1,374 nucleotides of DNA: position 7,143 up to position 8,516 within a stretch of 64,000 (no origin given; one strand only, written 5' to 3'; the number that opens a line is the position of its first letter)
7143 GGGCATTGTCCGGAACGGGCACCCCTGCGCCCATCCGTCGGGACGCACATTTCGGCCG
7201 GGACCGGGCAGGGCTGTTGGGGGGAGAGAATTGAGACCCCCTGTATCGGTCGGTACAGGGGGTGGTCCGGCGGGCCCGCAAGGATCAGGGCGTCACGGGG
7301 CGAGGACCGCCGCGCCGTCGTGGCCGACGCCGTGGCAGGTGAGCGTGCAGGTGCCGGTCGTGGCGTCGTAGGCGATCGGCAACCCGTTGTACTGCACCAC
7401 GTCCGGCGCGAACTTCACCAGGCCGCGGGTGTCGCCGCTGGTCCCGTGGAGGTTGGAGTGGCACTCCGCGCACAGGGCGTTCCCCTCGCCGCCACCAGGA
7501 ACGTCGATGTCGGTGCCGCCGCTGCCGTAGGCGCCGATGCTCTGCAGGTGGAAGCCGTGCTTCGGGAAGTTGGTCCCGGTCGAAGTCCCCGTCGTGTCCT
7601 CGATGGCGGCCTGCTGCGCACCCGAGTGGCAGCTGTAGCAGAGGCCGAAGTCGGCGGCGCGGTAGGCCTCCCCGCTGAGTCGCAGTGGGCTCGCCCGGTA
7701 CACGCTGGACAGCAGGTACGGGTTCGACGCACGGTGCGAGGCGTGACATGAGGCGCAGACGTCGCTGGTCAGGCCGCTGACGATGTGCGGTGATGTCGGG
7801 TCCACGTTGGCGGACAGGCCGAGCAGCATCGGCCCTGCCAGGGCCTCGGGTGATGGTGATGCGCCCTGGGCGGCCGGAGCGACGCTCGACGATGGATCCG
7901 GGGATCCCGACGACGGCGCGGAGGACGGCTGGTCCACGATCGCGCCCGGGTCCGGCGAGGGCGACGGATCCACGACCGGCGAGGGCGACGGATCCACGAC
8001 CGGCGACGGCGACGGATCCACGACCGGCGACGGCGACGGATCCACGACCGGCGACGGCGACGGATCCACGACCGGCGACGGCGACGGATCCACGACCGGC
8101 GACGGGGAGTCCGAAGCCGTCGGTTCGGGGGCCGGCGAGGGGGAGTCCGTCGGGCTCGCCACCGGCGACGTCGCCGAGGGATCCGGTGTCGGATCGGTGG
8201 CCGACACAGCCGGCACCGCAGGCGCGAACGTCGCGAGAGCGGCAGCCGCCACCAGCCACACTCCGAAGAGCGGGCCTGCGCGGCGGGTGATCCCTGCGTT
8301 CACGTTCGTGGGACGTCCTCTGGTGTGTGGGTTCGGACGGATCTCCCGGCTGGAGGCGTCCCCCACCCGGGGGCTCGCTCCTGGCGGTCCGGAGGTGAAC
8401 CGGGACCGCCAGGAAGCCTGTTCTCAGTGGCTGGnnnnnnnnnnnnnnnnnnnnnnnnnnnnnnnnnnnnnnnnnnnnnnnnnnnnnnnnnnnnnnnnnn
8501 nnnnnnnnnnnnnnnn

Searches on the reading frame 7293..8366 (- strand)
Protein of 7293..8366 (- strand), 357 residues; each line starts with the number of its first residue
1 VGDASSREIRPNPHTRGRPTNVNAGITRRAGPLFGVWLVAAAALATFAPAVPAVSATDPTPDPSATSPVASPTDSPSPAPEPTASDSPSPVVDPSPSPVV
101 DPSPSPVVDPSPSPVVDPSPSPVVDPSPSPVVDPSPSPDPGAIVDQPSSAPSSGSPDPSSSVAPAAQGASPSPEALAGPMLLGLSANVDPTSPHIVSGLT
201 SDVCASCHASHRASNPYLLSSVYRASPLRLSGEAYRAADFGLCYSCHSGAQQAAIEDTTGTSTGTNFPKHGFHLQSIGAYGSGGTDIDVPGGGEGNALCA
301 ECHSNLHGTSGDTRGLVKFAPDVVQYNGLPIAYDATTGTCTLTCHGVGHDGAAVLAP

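Call 4: search_protein_families(library=pfam, proteins=[window:7293-8366:-], max_evalue=0.01)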
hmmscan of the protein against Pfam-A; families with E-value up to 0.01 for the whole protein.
window:7293-8366:- (357 aa): 2 families
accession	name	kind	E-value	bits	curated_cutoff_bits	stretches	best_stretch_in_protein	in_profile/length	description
PF09699.15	Paired_CXXCH_1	-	3.5e-07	30.3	20.6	1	200-250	5-39/41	Doubled CXXCH motif (Paired_CXXCH_1)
PF22113.1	Mtrc-MtrF_II-IV_dom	-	1.8e-05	24.8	30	1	201-260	81-142/176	Outer membrane cytochrome MtrC/MtrF-like, domains II/IV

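Call 36: search_protein_families(library=ncbifam, proteins=[window:7293-8366:-], max_evalue=0.01)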
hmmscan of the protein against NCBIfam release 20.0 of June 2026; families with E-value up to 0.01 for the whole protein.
window:7293-8366:- (357 aa): 3 families
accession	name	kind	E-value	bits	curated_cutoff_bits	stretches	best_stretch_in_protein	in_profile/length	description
TIGR01905.1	paired_CXXCH_1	subfamily_domain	0.00038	20.3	25.2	1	202-221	7-26/41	doubled CXXCH domain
TIGR03507.1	decahem_SO1788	subfamily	0.0021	16.6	209.3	1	202-346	490-625/672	OmcA/MtrC family decaheme c-type cytochrome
TIGR03508.1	decahem_SO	subfamily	0.0054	16.2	192.2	0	203-310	191-255/258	DmsE family decaheme c-type cytochrome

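Call 42: search_solved_structures(query=window:7293-8366:-, max_evalue=1)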
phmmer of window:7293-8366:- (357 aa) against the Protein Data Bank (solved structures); distinct sequences matched with E-value up to 1: 12.
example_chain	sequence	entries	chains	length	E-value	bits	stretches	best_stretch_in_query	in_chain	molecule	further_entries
8ek1_P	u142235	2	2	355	1.2e-05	28.2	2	81-138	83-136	Circumsporozoite protein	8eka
9ygf_G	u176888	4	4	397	1.9e-05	27.5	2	81-138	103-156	Circumsporozoite protein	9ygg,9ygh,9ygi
7v05_X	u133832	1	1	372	8.3e-05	25.4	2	81-138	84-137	Circumsporozoite protein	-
6mb3_E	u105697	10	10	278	0.012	18.3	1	81-138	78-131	Plasmodium falciparum recombinant shortened CSP | circumsporozoite protein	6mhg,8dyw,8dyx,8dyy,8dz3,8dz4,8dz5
8eh5_G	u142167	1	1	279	0.013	18.2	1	81-138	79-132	Circumsporozoite protein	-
6ztg_A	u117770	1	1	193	0.014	18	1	49-152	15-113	Cell division protein DedD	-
9cca_A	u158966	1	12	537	0.038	16.6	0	93-128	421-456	Circumsporozoite protein,Pyridoxal 5'-phosphate synthase subunit Pdx1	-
9cca_G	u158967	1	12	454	0.04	16.5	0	93-128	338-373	Circumsporozoite protein,Pyridoxal 5'-phosphate synthase subunit PDX2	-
4l3a_A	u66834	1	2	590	0.046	16.3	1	102-137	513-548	Internalin K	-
8zvk_A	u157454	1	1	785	0.11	15.1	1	48-134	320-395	AaBgIC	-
9eho_C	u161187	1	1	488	0.12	14.9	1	49-135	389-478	Large ribosomal subunit protein uL4 C-terminal domain-containing protein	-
1t4y_A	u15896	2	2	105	0.16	14.5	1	168-208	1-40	Adaptive-response sensory-kinase sasA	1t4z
